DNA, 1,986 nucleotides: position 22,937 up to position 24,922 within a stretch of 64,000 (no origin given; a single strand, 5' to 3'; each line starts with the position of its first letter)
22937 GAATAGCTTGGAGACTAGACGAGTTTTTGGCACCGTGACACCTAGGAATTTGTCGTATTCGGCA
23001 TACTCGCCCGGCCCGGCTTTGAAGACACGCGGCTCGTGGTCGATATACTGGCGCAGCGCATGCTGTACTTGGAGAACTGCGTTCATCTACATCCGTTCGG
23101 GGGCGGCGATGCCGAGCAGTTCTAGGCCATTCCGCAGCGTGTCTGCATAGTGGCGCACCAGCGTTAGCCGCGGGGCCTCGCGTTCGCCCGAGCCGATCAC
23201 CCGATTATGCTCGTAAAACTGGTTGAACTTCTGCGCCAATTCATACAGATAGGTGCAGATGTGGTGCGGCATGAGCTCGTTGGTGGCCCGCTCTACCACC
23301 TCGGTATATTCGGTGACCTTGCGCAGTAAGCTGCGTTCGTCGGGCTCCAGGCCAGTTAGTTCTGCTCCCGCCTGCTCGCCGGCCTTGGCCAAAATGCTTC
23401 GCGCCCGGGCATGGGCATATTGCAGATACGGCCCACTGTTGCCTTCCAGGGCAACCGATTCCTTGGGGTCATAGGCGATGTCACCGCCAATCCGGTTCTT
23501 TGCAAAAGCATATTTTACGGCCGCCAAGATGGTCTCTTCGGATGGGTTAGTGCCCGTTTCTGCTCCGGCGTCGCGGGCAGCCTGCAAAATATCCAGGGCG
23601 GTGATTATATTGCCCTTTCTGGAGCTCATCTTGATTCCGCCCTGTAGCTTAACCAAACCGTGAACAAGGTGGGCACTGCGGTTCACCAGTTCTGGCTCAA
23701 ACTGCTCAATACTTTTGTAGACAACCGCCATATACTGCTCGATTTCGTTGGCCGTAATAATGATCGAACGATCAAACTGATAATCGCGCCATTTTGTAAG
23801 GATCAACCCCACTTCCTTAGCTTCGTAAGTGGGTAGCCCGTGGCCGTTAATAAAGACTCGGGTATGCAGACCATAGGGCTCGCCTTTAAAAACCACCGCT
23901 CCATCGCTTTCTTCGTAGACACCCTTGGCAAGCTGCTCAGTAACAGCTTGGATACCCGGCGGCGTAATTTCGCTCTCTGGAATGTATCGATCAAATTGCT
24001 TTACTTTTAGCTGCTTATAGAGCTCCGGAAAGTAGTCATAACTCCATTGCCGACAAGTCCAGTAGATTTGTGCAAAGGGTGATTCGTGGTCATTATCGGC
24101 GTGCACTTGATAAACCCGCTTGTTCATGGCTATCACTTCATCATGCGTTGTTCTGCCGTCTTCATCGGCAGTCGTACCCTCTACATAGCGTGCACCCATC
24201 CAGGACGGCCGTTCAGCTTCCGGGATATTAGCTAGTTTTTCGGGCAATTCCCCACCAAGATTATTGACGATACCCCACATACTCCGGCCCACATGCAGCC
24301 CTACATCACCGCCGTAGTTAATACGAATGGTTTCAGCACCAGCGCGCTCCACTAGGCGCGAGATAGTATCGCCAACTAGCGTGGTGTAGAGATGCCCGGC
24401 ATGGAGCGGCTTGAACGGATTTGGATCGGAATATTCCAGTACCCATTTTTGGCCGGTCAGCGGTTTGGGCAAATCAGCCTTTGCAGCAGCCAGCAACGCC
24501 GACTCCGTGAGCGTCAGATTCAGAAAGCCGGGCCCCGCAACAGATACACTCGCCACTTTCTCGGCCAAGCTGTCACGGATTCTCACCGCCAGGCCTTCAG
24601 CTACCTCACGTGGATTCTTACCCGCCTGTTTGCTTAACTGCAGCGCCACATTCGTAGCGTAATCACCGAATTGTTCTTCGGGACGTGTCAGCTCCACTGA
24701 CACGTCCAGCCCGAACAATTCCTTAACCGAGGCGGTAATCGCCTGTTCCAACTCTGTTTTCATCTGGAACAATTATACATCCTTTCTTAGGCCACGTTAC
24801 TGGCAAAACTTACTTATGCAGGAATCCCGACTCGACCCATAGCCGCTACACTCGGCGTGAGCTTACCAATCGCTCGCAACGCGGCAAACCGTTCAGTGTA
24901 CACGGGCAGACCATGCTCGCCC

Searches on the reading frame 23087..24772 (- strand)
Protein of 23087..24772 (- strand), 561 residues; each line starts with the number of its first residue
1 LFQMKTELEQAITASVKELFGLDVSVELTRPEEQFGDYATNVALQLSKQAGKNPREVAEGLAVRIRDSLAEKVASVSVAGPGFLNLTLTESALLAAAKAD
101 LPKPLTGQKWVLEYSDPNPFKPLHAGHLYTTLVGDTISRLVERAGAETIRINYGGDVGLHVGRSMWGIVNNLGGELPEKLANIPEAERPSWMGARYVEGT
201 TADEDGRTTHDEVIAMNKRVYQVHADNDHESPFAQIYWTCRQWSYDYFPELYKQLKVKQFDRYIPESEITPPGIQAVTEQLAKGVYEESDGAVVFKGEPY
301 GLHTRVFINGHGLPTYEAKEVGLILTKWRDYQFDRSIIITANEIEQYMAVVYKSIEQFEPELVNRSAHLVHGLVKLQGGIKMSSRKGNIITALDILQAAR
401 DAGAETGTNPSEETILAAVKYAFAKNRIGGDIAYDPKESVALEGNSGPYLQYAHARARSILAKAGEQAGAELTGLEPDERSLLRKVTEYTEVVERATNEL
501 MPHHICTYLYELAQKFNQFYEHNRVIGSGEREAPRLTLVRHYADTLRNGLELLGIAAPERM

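Call 57: search_protein_families(library=pfam, proteins=[window:23087-24772:-], max_evalue=0.00001)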
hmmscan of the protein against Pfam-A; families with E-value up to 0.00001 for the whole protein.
window:23087-24772:- (561 aa): 3 families
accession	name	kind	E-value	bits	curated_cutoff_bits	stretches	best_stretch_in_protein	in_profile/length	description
PF05746.21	DALR_1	-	9.9e-34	116.4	22.3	1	450-561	1-117/117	DALR anticodon binding domain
PF00750.26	tRNA-synt_1d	-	2.4e-28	99.6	23.3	1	102-406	14-305/349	tRNA synthetases class I (R), catalytic domain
PF03485.21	Arg_tRNA_synt_N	-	7.1e-20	71.9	21.5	1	7-88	2-85/85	Arginyl tRNA synthetase N terminal domain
